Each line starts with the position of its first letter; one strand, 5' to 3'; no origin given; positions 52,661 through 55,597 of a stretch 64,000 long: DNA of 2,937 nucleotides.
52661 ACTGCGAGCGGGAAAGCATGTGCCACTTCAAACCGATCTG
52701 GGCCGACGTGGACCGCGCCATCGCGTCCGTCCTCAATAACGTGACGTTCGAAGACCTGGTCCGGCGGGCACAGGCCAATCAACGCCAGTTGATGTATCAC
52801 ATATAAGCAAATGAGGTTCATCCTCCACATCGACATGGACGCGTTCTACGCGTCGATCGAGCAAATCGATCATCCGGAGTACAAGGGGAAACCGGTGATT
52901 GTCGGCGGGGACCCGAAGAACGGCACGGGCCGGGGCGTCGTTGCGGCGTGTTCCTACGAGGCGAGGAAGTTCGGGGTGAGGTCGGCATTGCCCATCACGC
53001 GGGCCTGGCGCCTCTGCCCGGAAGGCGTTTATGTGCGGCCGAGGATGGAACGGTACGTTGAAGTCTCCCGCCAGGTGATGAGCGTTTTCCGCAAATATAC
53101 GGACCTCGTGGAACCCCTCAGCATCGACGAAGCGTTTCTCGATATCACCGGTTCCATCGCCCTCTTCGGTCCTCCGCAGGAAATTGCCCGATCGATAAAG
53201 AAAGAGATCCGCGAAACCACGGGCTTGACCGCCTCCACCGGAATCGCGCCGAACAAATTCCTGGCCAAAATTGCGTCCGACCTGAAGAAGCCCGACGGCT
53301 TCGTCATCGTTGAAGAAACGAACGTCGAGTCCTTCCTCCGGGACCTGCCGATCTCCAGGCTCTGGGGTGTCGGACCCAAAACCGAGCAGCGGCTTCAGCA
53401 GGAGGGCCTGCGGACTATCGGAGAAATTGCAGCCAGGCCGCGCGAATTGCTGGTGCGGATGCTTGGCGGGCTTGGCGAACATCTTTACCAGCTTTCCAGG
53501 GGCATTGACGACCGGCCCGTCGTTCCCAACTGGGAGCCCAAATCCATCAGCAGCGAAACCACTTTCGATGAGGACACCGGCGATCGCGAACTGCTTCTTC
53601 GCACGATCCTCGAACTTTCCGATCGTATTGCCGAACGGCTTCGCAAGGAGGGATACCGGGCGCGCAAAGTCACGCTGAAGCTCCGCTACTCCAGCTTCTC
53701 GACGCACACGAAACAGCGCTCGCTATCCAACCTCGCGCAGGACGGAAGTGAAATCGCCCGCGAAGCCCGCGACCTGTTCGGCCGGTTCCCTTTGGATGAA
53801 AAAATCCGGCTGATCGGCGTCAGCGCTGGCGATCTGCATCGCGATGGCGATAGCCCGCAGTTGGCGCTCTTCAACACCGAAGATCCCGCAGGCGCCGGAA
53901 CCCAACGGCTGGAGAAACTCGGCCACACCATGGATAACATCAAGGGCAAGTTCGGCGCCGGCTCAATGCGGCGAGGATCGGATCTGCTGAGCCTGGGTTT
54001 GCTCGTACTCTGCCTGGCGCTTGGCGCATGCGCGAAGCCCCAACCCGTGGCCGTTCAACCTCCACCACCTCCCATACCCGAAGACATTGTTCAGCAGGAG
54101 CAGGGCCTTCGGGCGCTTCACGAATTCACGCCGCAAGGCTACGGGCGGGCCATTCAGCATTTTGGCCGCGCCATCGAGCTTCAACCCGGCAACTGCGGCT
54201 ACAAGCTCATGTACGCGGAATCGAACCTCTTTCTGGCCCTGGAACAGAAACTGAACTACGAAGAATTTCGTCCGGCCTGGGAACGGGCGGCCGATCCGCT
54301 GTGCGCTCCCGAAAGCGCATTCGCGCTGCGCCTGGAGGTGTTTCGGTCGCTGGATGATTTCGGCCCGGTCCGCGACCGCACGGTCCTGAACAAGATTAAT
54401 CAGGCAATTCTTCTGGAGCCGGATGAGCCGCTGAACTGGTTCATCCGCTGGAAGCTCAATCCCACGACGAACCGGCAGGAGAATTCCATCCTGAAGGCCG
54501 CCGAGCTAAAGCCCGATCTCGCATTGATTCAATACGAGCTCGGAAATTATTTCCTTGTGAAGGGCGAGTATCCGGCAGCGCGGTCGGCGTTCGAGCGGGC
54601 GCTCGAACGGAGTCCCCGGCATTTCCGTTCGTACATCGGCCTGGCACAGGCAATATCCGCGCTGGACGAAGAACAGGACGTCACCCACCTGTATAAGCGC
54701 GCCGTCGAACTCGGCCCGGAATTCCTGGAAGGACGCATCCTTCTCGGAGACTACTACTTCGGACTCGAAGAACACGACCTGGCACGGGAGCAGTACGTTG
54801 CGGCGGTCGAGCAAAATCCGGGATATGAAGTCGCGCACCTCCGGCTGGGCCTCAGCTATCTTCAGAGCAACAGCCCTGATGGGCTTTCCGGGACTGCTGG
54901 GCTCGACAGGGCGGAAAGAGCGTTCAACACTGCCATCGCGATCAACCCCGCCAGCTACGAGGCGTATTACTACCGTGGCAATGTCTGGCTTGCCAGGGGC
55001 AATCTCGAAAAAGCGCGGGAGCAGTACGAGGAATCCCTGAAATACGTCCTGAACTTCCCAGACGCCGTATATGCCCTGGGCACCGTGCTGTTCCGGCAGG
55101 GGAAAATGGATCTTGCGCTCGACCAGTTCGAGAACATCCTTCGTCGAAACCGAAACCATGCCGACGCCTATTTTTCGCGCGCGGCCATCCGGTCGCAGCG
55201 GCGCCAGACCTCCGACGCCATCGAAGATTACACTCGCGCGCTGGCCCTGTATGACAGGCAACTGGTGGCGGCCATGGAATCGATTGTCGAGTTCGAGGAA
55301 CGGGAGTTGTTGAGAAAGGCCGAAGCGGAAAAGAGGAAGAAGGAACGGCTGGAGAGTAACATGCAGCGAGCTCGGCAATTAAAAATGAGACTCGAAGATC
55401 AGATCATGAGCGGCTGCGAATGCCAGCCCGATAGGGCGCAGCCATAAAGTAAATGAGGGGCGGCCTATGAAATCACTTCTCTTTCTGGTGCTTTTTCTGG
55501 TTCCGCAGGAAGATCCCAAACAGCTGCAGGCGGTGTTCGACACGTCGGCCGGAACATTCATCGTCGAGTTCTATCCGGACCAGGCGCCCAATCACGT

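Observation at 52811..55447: dinB reading frame runs straight into a lipobox/hydrophobic segment and a TPR domain with no stop codon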

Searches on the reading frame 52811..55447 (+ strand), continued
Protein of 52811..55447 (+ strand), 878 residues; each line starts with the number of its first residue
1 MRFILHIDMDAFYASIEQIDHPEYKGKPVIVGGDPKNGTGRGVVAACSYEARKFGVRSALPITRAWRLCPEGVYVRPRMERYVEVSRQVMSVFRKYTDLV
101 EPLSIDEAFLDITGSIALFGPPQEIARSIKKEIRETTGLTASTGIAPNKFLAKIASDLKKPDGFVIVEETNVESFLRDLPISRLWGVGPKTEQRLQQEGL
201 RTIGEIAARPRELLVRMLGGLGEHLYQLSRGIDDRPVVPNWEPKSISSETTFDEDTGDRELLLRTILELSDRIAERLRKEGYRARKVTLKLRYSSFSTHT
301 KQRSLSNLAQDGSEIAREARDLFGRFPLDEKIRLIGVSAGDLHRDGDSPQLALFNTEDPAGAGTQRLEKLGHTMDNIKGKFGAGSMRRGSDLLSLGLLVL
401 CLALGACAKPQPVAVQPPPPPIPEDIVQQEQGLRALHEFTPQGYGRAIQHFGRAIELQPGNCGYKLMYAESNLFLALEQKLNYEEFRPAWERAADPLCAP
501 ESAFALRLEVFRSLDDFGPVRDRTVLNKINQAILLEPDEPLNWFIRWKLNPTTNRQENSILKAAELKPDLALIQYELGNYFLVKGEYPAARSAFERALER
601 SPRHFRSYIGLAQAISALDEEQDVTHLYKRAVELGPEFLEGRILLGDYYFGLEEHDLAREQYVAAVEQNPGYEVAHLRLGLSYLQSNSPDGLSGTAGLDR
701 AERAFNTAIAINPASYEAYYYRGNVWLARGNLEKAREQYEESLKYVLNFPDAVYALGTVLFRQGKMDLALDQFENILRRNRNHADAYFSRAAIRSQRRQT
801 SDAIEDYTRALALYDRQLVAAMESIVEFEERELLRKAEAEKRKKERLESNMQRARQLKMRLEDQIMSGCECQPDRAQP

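Call 50: fold_search(model_id=the predicted structure, library=pdb)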
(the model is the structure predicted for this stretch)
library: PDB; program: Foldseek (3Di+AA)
matches with E <= 10: 1561; with E <= 0.001: 602
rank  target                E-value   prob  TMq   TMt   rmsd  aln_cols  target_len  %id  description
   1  9a5e_A                2.0e-16  1.00  0.13  0.23  25.6       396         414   34  Integrative model of DPO41-RPOZ by crosslinking MS and deep learning (released 2024-09-18)
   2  7yll                  1.5e-15  1.00  0.12  0.26  21.2       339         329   41  Crystal structure of TTEDbh (released 2023-12-06)
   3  1w3b_A                7.5e-15  1.00  0.31  0.66   7.7       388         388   20  The superhelical TPR domain of O-linked GlcNAc transferase reveals structural similarities to importin alpha. (released 2004-09-09)
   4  4r8u_A                3.0e-14  1.00  0.13  0.28  21.6       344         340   31  S-SAD structure of DINB-DNA Complex (released 2015-01-14)
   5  4r8u_B                3.6e-14  1.00  0.13  0.28  21.5       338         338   32  S-SAD structure of DINB-DNA Complex (released 2015-01-14)
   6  6juq_A                7.1e-14  1.00  0.13  0.28  21.5       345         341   32  mutant PolIV-DNA incoming nucleotide complex 2 (released 2020-02-19)
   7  4irc_A                7.1e-14  1.00  0.13  0.28  21.4       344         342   32  Polymerase-DNA complex (released 2013-04-10)
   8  7y4i_A                1.2e-13  1.00  0.22  0.23  16.4       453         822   19  Crystal structure of SPINDLY in complex with GDP (released 2022-12-07)
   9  4ir1_A                1.7e-13  1.00  0.13  0.28  20.7       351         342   31  Polymerase-DNA Complex (released 2013-04-10)
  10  6jum_A                1.7e-13  1.00  0.12  0.26  21.3       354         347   32  MsDpo4-DNA complex 2 (released 2020-02-19)
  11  3gqc_C                1.7e-13  1.00  0.12  0.22  21.0       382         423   25  Structure of human Rev1-DNA-dNTP ternary complex (released 2009-05-19)
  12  7yeh_A                1.8e-13  1.00  0.28  0.25  12.3       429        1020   22  Cryo-EM structure of human OGT-OGA complex (released 2023-07-12)
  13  7y4i_B                2.2e-13  1.00  0.22  0.24  14.2       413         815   20  Crystal structure of SPINDLY in complex with GDP (released 2022-12-07)
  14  8dtf_A                2.4e-13  1.00  0.23  0.24  14.7       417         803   20  Cryo-EM structure of the full length Arabidopsis SPY with complete TPRs (released 2023-03-08)
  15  6jul_A                2.5e-13  1.00  0.13  0.26  21.1       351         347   32  MsDpo4-DNA complex 1 (released 2020-02-19)
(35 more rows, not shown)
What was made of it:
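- On TPR repeat proteins: The best structural match is the OGT TPR superhelix (call 50).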

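Call 65: list_cluster_members(proteins=[window:52811-55444:+, P0001])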
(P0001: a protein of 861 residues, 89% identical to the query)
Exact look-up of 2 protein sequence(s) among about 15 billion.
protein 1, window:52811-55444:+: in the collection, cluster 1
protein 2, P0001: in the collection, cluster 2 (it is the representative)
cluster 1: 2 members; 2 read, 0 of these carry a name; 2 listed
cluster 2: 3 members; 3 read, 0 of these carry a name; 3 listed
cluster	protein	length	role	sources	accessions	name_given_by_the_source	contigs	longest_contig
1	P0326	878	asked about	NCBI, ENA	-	-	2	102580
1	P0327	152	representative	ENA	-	-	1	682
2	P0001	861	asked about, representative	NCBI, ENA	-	-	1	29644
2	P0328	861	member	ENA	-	-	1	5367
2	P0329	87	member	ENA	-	-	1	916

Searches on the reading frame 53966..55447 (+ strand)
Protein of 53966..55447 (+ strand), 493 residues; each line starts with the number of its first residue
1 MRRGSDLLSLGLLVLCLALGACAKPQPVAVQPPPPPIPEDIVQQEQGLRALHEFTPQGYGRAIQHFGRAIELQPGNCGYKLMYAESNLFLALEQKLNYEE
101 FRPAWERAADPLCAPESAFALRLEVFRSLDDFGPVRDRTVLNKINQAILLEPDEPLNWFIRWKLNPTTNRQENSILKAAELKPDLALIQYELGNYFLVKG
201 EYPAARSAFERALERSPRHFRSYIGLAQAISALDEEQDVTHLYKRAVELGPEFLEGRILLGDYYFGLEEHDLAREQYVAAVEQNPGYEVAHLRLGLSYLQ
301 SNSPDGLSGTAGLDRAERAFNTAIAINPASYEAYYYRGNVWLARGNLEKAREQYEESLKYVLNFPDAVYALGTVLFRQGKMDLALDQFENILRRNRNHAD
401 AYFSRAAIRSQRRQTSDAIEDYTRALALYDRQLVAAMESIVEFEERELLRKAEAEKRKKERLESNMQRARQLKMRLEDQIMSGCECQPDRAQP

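Call 15: find_related_loci(query=window:53966-55447:+, collection=genome_contigs, flank=4000)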
Query window:53966-55447:+ (493 aa) in genome_contigs; peptide patterns used: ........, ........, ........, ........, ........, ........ (x = any residue, [..] = any of these).
74 stretches matched a pattern; 2 encode a relative of the query (tblastn E <= 1e-3); 2 distinct loci.
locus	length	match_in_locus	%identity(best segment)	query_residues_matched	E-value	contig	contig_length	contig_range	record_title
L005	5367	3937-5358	88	1-483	0e+0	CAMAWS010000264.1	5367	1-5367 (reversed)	MAG: Candidatus Sulfopaludibacter sp. SbA3 isolate MaH-09apr19-160 genome assembly, contig: MaH-09apr19-C36888, whole ge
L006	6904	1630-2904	28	245-429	5e-10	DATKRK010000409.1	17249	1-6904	MAG TPA_asm: Pirellulales bacterium isolate SMAG_U14026 k141_398333, whole genome shotgun sequence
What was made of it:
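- Tried and rejected: The genome_contigs scan returned only the SbA3 MAG plus an unrelated TPR protein (call 15).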

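Call 16: find_homologous_proteins(query=window:53966-55447:+, max_evalue=1e-20)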
Query window:53966-55447:+ (493 aa): 61 proteins with E <= 1e-20 among 8000 candidates.
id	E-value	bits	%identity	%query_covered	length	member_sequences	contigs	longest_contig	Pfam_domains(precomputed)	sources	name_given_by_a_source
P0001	2.0e-275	932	88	98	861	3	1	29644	PF25063.1,PF13431.13,PF23914.2,PF25062.2,PF11799.14,PF13414.13,PF00817.26,PF21999.3,PF13428.13,PF14559.13,PF13371.13,PF11798.15,PF00515.35,PF13424.13,PF21033.5,PF13432.13,PF13181.13,PF07719.24,PF13174.13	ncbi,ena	-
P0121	1.8e-200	685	68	95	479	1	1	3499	PF25063.1,PF13431.13,PF23914.2,PF25062.2,PF13414.13,PF13428.13,PF25064.2,PF13374.13,PF14559.13,PF13371.13,PF00515.35,PF12895.14,PF13424.13,PF21033.5,PF13432.13,PF13181.13,PF07719.24,PF13174.13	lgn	-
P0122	2.4e-197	675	67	94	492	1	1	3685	PF25063.1,PF13431.13,PF23914.2,PF13414.13,PF13428.13,PF13374.13,PF14559.13,PF26725.1,PF00515.35,PF12895.14,PF13424.13,PF21033.5,PF13432.13,PF13181.13,PF07719.24,PF13174.13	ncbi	-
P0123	4.4e-197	674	65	94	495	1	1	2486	PF25063.1,PF13431.13,PF23914.2,PF25062.2,PF13414.13,PF13176.13,PF13428.13,PF25064.2,PF14559.13,PF26725.1,PF00515.35,PF12895.14,PF13424.13,PF21033.5,PF13432.13,PF13181.13,PF07719.24,PF13174.13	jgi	jgi:tetratricopeptide (TPR) repeat protein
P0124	1.0e-195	669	66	95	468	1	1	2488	PF25063.1,PF13431.13,PF09976.16,PF23914.2,PF25062.2,PF13414.13,PF13428.13,PF25064.2,PF14559.13,PF13371.13,PF26725.1,PF00515.35,PF12895.14,PF13424.13,PF21033.5,PF13432.13,PF13181.13,PF07719.24,PF13174.13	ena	-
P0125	6.6e-193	660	66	93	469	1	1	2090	PF25063.1,PF13431.13,PF09976.16,PF23914.2,PF25062.2,PF13414.13,PF13428.13,PF25064.2,PF14559.13,PF13371.13,PF26725.1,PF00515.35,PF12895.14,PF13424.13,PF21033.5,PF13432.13,PF13181.13,PF07719.24,PF13174.13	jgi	jgi:tetratricopeptide (TPR) repeat protein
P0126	8.2e-193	660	65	95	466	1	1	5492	PF25063.1,PF13431.13,PF23914.2,PF25062.2,PF13414.13,PF13428.13,PF25064.2,PF14559.13,PF13371.13,PF26725.1,PF00515.35,PF12895.14,PF13424.13,PF21033.5,PF13432.13,PF13181.13,PF07719.24,PF13174.13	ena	-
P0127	1.2e-191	656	64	96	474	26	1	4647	PF25063.1,PF13431.13,PF23914.2,PF25060.1,PF25062.2,PF13414.13,PF13176.13,PF13428.13,PF25064.2,PF14559.13,PF26725.1,PF00515.35,PF12895.14,PF13424.13,PF21033.5,PF13432.13,PF13181.13,PF07719.24,PF13174.13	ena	-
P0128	1.8e-191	655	67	89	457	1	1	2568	PF25063.1,PF13431.13,PF23914.2,PF25062.2,PF13414.13,PF13428.13,PF13374.13,PF14559.13,PF26725.1,PF00515.35,PF12895.14,PF13424.13,PF21033.5,PF13432.13,PF13181.13,PF07719.24,PF13174.13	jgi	jgi:tetratricopeptide (TPR) repeat protein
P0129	8.8e-191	653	64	97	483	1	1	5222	PF25063.1,PF13431.13,PF23914.2,PF25062.2,PF13414.13,PF13428.13,PF14559.13,PF00515.35,PF13424.13,PF21033.5,PF13432.13,PF13181.13,PF07719.24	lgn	-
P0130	2.1e-188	645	65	95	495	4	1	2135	PF25063.1,PF13431.13,PF23914.2,PF25060.1,PF25062.2,PF13414.13,PF13176.13,PF13428.13,PF25064.2,PF14559.13,PF24575.2,PF27595.1,PF26725.1,PF00515.35,PF12895.14,PF13424.13,PF21033.5,PF13432.13,PF13181.13,PF07719.24,PF13174.13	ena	-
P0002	4.7e-188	644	64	95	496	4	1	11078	PF25063.1,PF13431.13,PF23914.2,PF25060.1,PF25062.2,PF13414.13,PF13428.13,PF13374.13,PF07721.21,PF14559.13,PF26725.1,PF00515.35,PF12895.14,PF13424.13,PF21033.5,PF13432.13,PF13181.13,PF07719.24,PF13174.13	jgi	jgi:tetratricopeptide (TPR) repeat protein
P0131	1.3e-186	639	65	93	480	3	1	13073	PF25063.1,PF13431.13,PF23914.2,PF25060.1,PF25062.2,PF13414.13,PF13428.13,PF13374.13,PF14559.13,PF00515.35,PF12895.14,PF13424.13,PF21033.5,PF13432.13,PF13181.13,PF07719.24,PF13174.13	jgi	jgi:tetratricopeptide (TPR) repeat protein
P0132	3.0e-186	638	61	97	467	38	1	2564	PF13431.13,PF23914.2,PF25062.2,PF13414.13,PF13428.13,PF13374.13,PF07721.21,PF14559.13,PF26725.1,PF00515.35,PF12895.14,PF13424.13,PF21033.5,PF13432.13,PF13181.13,PF07719.24,PF13174.13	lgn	-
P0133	1.4e-185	636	65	91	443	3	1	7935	PF25063.1,PF13431.13,PF23914.2,PF25060.1,PF25062.2,PF13414.13,PF13176.13,PF13428.13,PF13374.13,PF07721.21,PF14559.13,PF26725.1,PF00515.35,PF12895.14,PF13424.13,PF21033.5,PF13432.13,PF13181.13,PF07719.24,PF13174.13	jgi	jgi:tetratricopeptide (TPR) repeat protein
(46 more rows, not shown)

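Call 19: find_related_loci(query=A2, collection=metagenome_contigs, flank=3000)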
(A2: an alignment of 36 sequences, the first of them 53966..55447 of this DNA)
Query A2 (493 aa) in metagenome_contigs; peptide patterns used: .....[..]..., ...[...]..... (x = any residue, [..] = any of these).
88 stretches matched a pattern; 20 encode a relative of the query (tblastn E <= 1e-3); 20 distinct loci.
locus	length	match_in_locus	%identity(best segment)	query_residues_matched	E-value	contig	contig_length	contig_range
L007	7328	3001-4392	64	8-482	0e+0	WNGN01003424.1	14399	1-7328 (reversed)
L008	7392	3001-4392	64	8-482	0e+0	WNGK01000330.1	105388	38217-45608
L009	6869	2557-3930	65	12-481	0e+0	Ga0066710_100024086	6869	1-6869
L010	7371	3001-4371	62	4-479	0e+0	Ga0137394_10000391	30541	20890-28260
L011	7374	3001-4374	62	10-479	0e+0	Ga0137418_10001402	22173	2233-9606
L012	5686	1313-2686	62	12-483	0e+0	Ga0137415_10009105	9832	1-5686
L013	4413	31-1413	61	7-479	0e+0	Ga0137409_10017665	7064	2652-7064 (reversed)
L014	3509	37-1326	67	40-478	0e+0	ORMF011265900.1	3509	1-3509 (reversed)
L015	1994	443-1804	64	14-478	0e+0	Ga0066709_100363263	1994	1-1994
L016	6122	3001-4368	64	13-478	0e+0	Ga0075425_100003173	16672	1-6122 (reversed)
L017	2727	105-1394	64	39-477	0e+0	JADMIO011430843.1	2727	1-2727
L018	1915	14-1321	61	12-461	0e+0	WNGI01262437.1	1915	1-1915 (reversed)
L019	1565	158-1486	58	16-475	0e+0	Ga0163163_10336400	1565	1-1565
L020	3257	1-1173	64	101-481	5e-170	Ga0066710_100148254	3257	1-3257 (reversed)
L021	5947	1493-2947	52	11-481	3e-154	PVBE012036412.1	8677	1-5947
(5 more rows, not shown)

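Call 52: find_encoding_contigs(protein=P0129, flank=3000, max_places=3)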
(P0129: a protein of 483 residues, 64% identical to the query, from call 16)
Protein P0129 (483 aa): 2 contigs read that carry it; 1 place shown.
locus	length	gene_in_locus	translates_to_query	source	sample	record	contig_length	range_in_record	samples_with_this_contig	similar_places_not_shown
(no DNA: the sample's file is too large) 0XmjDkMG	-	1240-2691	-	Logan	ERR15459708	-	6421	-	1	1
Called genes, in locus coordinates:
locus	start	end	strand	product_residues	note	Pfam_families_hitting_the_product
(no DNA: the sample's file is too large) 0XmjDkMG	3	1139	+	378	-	?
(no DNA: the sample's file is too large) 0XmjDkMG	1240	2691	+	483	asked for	PF13424:TPR_12 (faint), PF13428:TPR_14 (faint), PF21033:RMD1-3 (faint), PF23914:TPR_CcmH_CycH (faint), PF25063:ARM_TT21_C (weak), PF13432:TPR_16 (weak), PF25062:ARM_TT21_N (weak), PF13432:TPR_16 (weak), +6 more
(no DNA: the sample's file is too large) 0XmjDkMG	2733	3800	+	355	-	PF00160:Pro_isomerase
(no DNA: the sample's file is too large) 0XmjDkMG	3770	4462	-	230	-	PF00702:Hydrolase, PF12710:HAD (weak), PF13419:HAD_2, PF13242:Hydrolase_like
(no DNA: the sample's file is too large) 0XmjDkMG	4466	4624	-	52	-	-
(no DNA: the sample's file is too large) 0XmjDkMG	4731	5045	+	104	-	-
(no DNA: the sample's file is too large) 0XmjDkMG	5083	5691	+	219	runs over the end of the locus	PF04028:DUF374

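Call 53: find_encoding_contigs(protein=P0121, flank=3000, max_places=3)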
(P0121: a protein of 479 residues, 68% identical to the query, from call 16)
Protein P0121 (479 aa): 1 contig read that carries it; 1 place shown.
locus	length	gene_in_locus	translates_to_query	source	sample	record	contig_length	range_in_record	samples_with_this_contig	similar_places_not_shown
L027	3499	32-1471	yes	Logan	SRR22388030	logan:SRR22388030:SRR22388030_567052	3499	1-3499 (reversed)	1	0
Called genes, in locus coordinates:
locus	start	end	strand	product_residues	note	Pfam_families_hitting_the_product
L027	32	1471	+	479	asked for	PF13174:TPR_6 (faint), PF13371:TPR_9 (faint), PF25062:ARM_TT21_N, PF25063:ARM_TT21_C (weak), PF13432:TPR_16, PF14559:TPR_19 (weak), PF07719:TPR_2 (weak), PF13432:TPR_16, +11 more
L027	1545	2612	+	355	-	PF00160:Pro_isomerase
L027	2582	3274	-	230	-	PF00702:Hydrolase, PF12710:HAD, PF13419:HAD_2, PF13242:Hydrolase_like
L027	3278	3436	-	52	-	-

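Call 54: find_encoding_contigs(protein=P0122, flank=3000, max_places=3)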
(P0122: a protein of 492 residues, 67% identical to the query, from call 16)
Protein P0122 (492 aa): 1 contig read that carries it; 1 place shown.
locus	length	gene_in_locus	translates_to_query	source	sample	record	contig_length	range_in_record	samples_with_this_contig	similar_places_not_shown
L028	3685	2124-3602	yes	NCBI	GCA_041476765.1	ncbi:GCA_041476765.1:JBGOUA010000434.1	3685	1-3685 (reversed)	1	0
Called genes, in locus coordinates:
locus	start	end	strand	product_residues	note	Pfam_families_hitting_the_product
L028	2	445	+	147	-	?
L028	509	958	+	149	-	PF02082:Rrf2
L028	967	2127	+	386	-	PF00817:IMS, PF11798:IMS_HHH (weak), PF21999:IMS_HHH_1 (weak), PF11799:IMS_C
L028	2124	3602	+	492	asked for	PF26725:TPR_INTS8_3 (faint), PF00515:TPR_1 (faint), PF12895:ANAPC3 (faint), PF13432:TPR_16, PF13424:TPR_12 (weak), PF07719:TPR_2 (weak), PF13414:TPR_11, PF13432:TPR_16, +9 more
